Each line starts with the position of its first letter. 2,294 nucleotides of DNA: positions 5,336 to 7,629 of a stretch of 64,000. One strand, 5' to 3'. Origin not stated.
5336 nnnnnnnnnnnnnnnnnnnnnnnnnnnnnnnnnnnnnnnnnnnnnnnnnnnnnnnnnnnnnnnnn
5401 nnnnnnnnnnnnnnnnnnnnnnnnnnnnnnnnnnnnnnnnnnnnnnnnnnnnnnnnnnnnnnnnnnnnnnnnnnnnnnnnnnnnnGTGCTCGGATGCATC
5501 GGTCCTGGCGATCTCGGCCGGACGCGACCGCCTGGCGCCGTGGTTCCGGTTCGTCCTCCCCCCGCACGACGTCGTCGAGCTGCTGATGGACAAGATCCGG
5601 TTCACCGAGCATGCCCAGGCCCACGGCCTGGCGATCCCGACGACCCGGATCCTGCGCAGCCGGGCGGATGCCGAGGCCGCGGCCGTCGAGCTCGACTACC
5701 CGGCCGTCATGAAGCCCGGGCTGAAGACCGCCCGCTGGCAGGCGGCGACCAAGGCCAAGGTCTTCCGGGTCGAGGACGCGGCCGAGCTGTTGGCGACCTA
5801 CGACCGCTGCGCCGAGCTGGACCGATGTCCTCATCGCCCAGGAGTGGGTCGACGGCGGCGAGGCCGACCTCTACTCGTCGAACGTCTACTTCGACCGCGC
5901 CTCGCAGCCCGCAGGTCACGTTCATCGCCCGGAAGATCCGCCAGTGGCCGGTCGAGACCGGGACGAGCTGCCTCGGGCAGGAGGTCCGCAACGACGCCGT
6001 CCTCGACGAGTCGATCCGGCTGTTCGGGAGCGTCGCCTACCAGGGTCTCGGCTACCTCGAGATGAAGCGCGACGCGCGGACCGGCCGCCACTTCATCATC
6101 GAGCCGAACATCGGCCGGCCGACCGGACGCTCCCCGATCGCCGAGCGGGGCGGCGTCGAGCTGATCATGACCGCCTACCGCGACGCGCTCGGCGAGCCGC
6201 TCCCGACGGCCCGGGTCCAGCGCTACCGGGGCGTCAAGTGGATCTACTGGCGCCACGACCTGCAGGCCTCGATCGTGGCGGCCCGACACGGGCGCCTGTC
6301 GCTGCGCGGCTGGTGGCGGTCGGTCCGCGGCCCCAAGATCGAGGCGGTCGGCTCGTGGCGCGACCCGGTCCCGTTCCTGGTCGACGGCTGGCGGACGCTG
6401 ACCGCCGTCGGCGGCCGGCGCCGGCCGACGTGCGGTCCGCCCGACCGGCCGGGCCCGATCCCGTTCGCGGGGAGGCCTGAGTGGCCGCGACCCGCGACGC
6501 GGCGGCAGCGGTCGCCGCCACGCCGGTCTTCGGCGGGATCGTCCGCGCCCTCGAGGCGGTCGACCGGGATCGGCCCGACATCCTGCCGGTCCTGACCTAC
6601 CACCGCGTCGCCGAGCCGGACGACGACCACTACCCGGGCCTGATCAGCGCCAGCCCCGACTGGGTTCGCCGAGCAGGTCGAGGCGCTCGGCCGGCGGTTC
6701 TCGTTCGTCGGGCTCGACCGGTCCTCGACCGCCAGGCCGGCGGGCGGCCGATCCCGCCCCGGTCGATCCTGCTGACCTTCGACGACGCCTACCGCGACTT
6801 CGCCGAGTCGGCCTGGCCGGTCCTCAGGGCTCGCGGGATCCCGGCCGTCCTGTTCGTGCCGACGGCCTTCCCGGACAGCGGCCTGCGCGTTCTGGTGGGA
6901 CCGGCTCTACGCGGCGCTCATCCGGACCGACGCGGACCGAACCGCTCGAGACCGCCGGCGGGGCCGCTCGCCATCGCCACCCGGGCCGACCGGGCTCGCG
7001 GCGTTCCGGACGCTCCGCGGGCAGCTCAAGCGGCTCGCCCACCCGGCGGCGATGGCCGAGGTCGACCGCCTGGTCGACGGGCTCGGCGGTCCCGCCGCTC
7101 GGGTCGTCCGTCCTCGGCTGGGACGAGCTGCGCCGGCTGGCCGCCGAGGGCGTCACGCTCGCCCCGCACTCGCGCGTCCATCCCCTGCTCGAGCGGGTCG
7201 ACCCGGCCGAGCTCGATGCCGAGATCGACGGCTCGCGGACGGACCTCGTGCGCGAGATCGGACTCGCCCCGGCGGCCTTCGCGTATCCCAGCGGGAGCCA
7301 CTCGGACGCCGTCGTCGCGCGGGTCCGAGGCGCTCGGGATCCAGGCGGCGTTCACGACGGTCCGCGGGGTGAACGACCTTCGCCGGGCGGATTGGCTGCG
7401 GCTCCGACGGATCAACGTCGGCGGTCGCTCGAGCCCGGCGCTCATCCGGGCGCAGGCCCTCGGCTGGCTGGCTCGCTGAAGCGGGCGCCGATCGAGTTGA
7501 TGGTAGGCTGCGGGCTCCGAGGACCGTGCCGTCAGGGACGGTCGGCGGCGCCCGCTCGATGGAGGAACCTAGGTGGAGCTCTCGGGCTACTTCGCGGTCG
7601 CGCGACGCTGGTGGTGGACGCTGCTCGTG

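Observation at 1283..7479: PEP-mutase cassette without phosphonopyruvate decarboxylase, wired to a 2-hydroxyacid dehydrogenase, two kinases and an ATP-grasp ligase at the head of an exopolysaccharide locus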

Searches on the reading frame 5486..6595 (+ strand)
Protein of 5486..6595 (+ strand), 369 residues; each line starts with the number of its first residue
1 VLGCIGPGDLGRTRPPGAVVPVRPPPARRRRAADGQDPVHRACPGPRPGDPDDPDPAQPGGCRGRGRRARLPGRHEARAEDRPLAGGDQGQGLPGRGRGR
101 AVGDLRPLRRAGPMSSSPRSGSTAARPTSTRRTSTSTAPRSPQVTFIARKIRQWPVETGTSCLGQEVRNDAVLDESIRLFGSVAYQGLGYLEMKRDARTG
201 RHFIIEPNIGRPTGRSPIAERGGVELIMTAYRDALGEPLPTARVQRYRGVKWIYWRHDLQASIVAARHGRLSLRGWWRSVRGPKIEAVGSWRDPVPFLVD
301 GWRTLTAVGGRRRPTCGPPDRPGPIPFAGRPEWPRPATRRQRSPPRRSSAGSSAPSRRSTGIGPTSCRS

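Call 5: search_protein_families(library=pfam, proteins=[window:5486-6595:+], max_evalue=0.01)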
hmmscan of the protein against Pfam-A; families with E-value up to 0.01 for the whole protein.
window:5486-6595:+ (369 aa): 0 families

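Call 6: search_protein_families(library=ncbifam, proteins=[window:5486-6595:+], max_evalue=0.01)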
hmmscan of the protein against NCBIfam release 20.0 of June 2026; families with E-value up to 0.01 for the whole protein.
window:5486-6595:+ (369 aa): 1 family
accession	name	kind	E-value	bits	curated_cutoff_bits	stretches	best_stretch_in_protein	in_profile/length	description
NF009471.0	PRK12833.1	equivalog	0.00025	19.7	686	1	157-242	242-327/467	acetyl-CoA carboxylase biotin carboxylase subunit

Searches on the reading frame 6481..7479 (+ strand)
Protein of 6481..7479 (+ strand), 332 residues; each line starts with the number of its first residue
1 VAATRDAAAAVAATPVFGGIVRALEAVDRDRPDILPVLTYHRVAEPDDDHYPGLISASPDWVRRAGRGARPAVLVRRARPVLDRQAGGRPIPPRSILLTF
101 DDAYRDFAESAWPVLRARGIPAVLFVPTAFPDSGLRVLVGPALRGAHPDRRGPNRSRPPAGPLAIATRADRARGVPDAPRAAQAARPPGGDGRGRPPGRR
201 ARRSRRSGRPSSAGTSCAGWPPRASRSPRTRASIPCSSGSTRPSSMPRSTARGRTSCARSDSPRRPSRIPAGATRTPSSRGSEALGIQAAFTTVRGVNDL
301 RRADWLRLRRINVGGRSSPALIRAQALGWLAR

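Call 5: search_protein_families(library=pfam, proteins=[window:6481-7479:+], max_evalue=0.01)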
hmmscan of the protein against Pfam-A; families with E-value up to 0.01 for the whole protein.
window:6481-7479:+ (332 aa): 1 family
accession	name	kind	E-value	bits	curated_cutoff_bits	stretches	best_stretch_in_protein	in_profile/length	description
PF01522.26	Polysacc_deac_1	-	9.8e-06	26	23.1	1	92-129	5-42/124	Polysaccharide deacetylase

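Call 6: search_protein_families(library=ncbifam, proteins=[window:6481-7479:+], max_evalue=0.01)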
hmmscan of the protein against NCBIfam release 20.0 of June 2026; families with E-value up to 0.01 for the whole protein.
window:6481-7479:+ (332 aa): 4 families
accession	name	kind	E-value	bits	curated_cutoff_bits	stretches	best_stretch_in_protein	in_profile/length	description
TIGR03938.2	deacetyl_PgaB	equivalog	4.4e-11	41.8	321.9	1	81-130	51-100/621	poly-beta-1,6-N-acetyl-D-glucosamine N-deacetylase PgaB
NF011177.0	PRK14582.1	equivalog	5.6e-08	31.5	923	1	81-124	94-137/671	poly-beta-1,6-N-acetyl-D-glucosamine N-deacetylase PgaB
NF011176.0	PRK14581.1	equivalog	1e-05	23.9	1091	1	80-125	93-138/673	poly-beta-1,6-N-acetyl-D-glucosamine N-deacetylase PgaB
TIGR03933.1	PIA_icaB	equivalog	0.0025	17.4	248.35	1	91-128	69-106/245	intercellular adhesin biosynthesis polysaccharide N-deacetylase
